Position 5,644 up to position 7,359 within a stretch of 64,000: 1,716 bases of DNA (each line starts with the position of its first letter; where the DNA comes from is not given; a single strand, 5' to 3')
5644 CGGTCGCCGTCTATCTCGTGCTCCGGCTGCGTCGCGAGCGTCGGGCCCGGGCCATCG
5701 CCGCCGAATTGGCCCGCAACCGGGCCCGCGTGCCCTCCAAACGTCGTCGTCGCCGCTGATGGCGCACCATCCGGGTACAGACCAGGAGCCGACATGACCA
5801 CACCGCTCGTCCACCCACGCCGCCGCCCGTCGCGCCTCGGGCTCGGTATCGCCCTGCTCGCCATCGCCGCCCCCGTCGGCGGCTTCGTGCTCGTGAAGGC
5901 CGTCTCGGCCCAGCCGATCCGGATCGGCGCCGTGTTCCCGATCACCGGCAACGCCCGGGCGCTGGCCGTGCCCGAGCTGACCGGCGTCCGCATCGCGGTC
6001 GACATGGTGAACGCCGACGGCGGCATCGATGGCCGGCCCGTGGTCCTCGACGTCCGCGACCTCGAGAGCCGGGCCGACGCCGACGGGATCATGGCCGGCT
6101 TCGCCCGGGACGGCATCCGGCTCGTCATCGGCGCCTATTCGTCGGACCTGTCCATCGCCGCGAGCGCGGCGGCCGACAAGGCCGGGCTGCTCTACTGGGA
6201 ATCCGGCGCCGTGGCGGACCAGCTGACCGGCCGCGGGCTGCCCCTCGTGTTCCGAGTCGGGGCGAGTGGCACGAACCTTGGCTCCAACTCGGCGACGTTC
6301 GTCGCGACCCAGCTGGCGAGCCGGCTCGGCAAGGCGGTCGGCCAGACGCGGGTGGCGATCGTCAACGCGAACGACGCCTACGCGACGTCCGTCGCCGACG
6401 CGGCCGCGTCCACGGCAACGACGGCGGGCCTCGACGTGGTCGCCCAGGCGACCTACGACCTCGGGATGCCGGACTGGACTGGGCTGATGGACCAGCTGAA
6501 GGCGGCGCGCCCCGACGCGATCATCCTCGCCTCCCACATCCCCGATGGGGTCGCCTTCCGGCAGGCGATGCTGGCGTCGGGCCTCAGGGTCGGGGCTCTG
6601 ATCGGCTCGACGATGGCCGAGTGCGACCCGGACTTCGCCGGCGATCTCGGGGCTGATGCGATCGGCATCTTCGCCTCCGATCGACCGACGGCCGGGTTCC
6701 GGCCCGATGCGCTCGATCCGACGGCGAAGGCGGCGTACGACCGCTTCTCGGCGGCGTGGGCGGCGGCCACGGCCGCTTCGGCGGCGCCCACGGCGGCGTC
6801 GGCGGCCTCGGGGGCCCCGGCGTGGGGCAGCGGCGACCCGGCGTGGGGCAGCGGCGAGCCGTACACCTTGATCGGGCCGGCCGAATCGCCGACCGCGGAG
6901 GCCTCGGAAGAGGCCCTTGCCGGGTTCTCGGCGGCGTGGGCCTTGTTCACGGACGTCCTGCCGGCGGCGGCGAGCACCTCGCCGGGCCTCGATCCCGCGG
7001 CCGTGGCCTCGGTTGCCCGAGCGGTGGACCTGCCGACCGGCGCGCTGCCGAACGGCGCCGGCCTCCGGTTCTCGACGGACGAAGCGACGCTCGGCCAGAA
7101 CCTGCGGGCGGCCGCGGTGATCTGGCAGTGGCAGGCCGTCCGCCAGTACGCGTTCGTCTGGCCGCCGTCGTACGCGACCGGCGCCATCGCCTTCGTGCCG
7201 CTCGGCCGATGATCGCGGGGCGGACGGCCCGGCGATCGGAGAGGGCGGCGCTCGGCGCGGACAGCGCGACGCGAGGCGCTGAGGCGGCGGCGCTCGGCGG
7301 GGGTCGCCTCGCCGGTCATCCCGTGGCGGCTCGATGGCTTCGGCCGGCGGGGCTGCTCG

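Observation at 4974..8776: Paralogous pair of secreted, C-terminally anchored proteins of unknown family brackets an orphan solute-binding protein and a CPBP protease, directly downstream of the copper locus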

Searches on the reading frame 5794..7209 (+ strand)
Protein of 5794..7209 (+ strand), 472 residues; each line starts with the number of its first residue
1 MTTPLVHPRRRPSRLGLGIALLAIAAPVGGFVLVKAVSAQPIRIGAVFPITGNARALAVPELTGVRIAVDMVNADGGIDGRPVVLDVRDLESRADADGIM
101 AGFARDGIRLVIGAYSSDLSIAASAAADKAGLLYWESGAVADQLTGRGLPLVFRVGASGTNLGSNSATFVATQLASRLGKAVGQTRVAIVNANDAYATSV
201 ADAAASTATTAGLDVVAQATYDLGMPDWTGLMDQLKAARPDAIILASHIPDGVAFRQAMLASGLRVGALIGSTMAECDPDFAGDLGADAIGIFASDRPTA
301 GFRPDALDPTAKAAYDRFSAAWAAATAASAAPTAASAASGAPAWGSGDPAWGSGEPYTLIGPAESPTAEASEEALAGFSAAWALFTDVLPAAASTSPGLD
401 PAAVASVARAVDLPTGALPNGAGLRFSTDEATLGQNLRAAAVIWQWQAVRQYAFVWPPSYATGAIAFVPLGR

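Call 8: search_protein_families(library=pfam, proteins=[window:5794-7209:+], max_evalue=0.1)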
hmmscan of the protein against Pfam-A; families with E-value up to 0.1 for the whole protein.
window:5794-7209:+ (472 aa): 3 families
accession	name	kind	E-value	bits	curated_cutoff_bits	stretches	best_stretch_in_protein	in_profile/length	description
PF13458.12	Peripla_BP_6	-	8e-31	108.4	31.7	1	41-338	1-281/343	Periplasmic binding protein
PF13433.12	Peripla_BP_5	-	1.2e-09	38.2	27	1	42-246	1-195/363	Periplasmic binding protein domain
PF01094.35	ANF_receptor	-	6e-06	26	25.4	1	63-248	4-186/353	Receptor family ligand binding region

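Call 9: search_protein_families(library=ncbifam, proteins=[window:5794-7209:+], max_evalue=0.1)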
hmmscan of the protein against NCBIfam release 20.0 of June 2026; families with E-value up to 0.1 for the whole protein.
window:5794-7209:+ (472 aa): 3 families
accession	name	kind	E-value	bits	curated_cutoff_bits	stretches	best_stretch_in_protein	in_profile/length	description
NF011933.0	PRK15404.1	subfamily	5.1e-18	65.3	477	1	31-259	16-238/370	high-affinity branched-chain amino acid ABC transporter substrate-binding protein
TIGR03669.1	urea_ABC_arch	equivalog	0.00056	19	494.8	1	43-243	2-192/375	urea ABC transporter substrate-binding protein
TIGR03407.1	urea_ABC_UrtA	exception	0.021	13.8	492.75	1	43-266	2-218/361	urea ABC transporter substrate-binding protein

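Call 24: search_solved_structures(query=window:5794-7209:+, max_evalue=0.001, show_alignments=1)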
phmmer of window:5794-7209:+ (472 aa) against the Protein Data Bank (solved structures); distinct sequences matched with E-value up to 0.001: 22.
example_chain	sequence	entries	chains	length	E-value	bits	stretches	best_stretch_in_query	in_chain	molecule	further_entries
4n0q_A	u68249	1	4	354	3.2e-14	56.3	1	42-310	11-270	Leu/Ile/Val-binding protein homolog 3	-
4mlc_A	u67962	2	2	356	3e-13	53.1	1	63-293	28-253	Extracellular ligand-binding receptor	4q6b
3ip5_A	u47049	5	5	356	5.6e-13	52.2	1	46-346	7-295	ABC transporter, substrate binding protein (Amino acid)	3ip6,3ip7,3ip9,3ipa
3ipc_A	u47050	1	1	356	4.6e-12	49.2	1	46-346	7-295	ABC transporter, substrate binding protein (Amino acid)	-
1z15_A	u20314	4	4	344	2.2e-11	46.9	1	42-269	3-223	Leu/Ile/Val-binding protein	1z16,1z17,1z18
2liv_A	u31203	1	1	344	2.7e-11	46.6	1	42-269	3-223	LEUCINE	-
8wch_A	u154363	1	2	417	3.2e-11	46.4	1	38-294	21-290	Probable Leu/Ile/Val-binding protein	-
3h5l_A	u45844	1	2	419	4.7e-11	45.8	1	35-347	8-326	putative Branched-chain amino acid ABC transporter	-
2lbp_A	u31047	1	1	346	9.9e-11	44.8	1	42-267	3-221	LEUCINE-BINDING PROTEIN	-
8z0g_A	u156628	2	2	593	2.1e-10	43.7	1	59-268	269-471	Leu/Ile/Val-binding protein,Leu/Ile/Val-binding protein,mNeonGreen | NeIle,Leu/Ile/Val-binding protein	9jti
4gnr_A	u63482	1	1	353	3.3e-10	43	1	37-252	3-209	ABC transporter substrate-binding protein-branched chain amino acid transport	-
1usg_A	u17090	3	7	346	7e-10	42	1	42-267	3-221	LEUCINE-SPECIFIC BINDING PROTEIN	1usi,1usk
8q52_A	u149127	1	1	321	6.5e-07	32.2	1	42-195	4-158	Leucine-specific-binding protein,Chemotaxis protein CheY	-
3hut_A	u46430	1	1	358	9.9e-07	31.6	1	43-313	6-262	putative branched-chain amino acid ABC transporter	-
7ylt_B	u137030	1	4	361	1.5e-06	31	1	42-344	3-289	Putative ABC transporter, substrate-binding protein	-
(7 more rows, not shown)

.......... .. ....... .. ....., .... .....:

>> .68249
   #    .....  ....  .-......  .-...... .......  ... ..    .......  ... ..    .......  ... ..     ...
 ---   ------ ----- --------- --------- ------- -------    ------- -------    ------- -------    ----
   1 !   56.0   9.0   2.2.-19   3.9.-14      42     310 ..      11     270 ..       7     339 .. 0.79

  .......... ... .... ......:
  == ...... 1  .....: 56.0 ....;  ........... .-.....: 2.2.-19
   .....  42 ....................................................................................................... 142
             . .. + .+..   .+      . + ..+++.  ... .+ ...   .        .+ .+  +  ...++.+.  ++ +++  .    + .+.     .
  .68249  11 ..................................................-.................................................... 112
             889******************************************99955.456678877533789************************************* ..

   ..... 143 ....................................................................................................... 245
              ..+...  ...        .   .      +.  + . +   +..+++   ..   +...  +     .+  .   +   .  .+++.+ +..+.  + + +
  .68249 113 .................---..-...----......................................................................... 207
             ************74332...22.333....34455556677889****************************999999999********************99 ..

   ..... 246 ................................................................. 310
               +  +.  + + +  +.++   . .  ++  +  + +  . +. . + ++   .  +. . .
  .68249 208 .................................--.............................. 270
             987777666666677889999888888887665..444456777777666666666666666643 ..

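Call 87: search_solved_structures(query=window:5794-7209:+, max_evalue=1e-10, show_alignments=5)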
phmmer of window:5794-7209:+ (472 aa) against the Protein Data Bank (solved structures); distinct sequences matched with E-value up to 1e-10: 9.
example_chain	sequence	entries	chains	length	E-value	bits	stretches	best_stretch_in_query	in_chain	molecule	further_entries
4n0q_A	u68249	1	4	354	3.2e-14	56.3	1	42-310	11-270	Leu/Ile/Val-binding protein homolog 3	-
4mlc_A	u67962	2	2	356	3e-13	53.1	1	63-293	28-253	Extracellular ligand-binding receptor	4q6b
3ip5_A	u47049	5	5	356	5.6e-13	52.2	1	46-346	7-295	ABC transporter, substrate binding protein (Amino acid)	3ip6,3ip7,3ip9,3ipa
3ipc_A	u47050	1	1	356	4.6e-12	49.2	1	46-346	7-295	ABC transporter, substrate binding protein (Amino acid)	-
1z15_A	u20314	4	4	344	2.2e-11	46.9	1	42-269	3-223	Leu/Ile/Val-binding protein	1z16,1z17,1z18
2liv_A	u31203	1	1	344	2.7e-11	46.6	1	42-269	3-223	LEUCINE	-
8wch_A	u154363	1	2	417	3.2e-11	46.4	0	38-294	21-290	Probable Leu/Ile/Val-binding protein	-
3h5l_A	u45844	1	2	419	4.7e-11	45.8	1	35-347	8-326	putative Branched-chain amino acid ABC transporter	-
2lbp_A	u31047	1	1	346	9.9e-11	44.8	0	42-267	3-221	LEUCINE-BINDING PROTEIN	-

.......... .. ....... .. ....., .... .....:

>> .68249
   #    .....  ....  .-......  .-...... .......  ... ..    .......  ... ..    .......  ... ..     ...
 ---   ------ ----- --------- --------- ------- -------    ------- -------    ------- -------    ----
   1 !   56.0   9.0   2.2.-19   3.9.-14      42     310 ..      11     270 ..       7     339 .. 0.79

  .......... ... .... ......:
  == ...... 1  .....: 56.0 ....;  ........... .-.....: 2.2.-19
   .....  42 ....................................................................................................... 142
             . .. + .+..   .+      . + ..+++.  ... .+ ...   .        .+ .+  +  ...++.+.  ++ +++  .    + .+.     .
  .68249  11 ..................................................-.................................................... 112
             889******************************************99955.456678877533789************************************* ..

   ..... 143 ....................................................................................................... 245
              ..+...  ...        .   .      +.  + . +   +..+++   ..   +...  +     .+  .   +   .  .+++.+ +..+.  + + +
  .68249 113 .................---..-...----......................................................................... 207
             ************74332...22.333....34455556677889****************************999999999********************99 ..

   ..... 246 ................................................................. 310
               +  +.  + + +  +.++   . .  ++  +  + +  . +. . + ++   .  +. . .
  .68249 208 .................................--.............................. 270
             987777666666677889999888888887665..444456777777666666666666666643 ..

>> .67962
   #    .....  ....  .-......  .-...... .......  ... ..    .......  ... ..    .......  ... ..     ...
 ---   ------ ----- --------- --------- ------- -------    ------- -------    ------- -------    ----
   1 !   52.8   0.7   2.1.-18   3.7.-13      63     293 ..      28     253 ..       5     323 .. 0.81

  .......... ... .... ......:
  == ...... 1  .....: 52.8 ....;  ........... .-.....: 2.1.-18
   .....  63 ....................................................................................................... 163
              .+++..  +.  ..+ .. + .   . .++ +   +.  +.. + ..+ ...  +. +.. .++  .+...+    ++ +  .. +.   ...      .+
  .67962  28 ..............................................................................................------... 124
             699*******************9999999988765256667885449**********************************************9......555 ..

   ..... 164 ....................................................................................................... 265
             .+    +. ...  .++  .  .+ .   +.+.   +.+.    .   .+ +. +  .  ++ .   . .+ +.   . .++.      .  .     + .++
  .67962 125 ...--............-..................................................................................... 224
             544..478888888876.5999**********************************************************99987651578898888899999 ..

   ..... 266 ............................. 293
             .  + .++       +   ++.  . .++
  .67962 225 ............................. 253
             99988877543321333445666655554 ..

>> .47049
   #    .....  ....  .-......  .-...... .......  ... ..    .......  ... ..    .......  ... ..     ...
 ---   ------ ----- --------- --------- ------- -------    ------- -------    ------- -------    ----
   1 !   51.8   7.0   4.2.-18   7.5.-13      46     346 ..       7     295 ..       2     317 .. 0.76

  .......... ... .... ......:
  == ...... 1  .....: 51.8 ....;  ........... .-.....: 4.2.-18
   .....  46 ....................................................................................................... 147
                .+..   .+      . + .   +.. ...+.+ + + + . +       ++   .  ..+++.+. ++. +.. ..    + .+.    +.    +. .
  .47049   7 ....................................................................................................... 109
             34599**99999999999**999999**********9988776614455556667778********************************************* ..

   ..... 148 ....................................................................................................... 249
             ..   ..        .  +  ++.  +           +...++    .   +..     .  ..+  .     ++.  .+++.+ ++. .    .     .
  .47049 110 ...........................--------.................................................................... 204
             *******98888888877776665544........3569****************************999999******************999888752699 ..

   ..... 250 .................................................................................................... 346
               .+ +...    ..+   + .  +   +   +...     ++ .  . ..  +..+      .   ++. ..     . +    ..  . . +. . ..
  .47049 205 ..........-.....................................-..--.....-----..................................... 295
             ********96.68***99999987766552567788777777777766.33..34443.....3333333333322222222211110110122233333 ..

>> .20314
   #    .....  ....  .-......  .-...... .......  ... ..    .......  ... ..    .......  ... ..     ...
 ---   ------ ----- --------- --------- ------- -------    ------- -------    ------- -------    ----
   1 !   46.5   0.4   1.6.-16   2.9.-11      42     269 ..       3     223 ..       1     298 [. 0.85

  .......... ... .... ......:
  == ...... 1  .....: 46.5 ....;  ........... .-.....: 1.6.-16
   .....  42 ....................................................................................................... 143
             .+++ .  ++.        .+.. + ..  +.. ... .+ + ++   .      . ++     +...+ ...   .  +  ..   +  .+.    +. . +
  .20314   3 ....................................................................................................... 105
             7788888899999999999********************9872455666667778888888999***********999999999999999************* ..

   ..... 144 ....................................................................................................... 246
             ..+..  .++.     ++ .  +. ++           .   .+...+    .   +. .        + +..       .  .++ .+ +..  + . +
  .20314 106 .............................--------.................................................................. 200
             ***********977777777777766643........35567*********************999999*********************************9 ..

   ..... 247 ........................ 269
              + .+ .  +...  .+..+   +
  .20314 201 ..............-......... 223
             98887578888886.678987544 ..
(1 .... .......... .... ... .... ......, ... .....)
